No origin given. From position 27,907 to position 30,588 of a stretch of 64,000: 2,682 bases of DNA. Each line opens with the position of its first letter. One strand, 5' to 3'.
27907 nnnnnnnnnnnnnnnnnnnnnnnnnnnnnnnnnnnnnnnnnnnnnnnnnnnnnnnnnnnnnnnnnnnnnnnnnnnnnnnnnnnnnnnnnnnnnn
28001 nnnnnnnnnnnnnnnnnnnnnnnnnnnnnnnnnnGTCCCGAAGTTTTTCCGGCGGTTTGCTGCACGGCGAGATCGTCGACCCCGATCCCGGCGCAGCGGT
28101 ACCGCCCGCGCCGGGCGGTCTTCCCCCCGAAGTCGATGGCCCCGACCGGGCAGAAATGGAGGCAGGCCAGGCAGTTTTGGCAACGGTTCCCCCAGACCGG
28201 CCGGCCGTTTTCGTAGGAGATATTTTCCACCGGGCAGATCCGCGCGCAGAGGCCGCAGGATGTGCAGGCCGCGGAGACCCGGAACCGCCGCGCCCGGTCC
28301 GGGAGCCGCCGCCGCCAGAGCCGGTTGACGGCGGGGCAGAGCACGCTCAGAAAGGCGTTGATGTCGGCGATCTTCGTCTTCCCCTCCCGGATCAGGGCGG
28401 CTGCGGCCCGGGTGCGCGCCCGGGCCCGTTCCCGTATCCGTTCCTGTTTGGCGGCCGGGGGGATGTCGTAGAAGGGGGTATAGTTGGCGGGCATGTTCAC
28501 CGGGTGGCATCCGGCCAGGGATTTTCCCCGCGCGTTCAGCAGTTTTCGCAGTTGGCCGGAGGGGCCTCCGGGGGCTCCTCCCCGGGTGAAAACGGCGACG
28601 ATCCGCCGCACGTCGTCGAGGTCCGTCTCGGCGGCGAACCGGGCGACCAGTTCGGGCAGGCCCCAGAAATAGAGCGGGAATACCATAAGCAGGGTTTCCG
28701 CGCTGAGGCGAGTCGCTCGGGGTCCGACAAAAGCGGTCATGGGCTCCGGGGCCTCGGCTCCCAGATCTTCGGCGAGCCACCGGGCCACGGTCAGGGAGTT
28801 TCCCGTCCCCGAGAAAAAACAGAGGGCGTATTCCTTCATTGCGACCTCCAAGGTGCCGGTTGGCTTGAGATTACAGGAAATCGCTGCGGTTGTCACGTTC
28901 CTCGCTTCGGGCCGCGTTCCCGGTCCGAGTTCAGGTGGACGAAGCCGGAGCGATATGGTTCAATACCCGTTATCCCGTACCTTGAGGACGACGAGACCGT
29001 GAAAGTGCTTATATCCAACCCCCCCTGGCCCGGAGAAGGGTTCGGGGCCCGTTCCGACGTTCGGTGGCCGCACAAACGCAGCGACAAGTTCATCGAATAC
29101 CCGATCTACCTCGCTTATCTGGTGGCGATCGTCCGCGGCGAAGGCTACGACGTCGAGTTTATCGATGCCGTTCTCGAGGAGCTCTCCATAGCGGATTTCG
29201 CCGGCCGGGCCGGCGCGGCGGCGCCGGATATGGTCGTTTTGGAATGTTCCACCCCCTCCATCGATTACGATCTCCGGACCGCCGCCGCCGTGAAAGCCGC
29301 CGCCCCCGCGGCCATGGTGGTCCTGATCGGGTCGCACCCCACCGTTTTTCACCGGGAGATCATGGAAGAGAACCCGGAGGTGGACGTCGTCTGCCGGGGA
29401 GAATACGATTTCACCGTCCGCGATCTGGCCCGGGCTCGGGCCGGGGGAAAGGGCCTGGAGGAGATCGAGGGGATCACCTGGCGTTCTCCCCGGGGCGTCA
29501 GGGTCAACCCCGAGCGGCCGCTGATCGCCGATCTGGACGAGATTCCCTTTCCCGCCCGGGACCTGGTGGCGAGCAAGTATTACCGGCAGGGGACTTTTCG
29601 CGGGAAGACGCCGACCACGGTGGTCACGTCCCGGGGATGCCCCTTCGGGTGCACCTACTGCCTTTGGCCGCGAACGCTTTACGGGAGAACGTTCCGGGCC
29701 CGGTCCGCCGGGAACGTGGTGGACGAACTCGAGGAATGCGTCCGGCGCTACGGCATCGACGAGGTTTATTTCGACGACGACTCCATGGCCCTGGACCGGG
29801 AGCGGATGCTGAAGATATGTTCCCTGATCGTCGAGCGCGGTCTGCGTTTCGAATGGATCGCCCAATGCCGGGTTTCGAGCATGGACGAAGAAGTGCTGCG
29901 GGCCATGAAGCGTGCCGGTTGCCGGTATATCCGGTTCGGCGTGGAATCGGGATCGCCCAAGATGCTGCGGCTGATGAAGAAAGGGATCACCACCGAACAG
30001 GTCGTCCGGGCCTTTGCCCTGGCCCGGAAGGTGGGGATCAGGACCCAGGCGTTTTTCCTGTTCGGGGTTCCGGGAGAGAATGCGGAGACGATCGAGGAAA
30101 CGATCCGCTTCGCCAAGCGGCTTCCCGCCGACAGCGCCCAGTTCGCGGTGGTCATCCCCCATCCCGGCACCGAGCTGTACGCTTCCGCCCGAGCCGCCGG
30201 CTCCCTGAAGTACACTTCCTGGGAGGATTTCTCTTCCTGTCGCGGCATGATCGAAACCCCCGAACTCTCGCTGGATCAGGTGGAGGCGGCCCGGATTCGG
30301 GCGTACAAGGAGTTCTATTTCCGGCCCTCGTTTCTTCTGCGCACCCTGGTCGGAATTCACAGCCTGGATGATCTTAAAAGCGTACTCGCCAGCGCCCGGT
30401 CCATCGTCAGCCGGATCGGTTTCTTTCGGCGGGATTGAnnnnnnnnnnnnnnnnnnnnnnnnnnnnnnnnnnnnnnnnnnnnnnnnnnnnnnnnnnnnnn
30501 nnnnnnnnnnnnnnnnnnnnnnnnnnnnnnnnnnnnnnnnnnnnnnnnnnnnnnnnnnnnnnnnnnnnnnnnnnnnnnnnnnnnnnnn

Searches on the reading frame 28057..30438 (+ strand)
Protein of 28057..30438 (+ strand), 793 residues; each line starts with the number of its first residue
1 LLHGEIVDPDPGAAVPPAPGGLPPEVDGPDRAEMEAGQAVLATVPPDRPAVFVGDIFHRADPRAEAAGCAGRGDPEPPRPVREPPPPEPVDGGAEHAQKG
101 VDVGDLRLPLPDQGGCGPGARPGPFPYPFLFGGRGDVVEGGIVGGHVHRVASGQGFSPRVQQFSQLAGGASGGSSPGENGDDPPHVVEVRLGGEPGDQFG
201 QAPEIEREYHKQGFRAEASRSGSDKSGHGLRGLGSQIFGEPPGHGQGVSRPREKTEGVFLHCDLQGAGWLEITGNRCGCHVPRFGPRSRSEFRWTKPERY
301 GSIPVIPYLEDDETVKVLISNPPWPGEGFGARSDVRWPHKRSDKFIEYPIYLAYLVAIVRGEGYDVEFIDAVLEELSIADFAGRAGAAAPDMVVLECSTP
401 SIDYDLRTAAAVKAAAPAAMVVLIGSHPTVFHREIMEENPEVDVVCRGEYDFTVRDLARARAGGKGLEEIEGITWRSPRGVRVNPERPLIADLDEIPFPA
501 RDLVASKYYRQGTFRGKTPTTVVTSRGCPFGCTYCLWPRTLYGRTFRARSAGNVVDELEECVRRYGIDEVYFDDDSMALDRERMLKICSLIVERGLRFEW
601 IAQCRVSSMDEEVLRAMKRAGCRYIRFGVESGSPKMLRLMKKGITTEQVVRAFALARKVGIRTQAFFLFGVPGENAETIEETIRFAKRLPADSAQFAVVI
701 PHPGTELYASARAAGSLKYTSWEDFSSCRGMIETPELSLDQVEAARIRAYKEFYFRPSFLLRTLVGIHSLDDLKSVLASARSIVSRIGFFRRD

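Call 20: search_protein_families(library=pfam, proteins=[window:28057-30438:+], max_evalue=0.001)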
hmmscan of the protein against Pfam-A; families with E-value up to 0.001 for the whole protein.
window:28057-30438:+ (793 aa): 2 families
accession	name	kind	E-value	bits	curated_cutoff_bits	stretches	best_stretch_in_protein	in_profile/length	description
PF04055.27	Radical_SAM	-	4.8e-27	95.6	29.5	1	522-686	1-166/166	Radical SAM superfamily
PF02310.24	B12-binding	-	1e-15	58.1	32.1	1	344-456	9-119/121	B12 binding domain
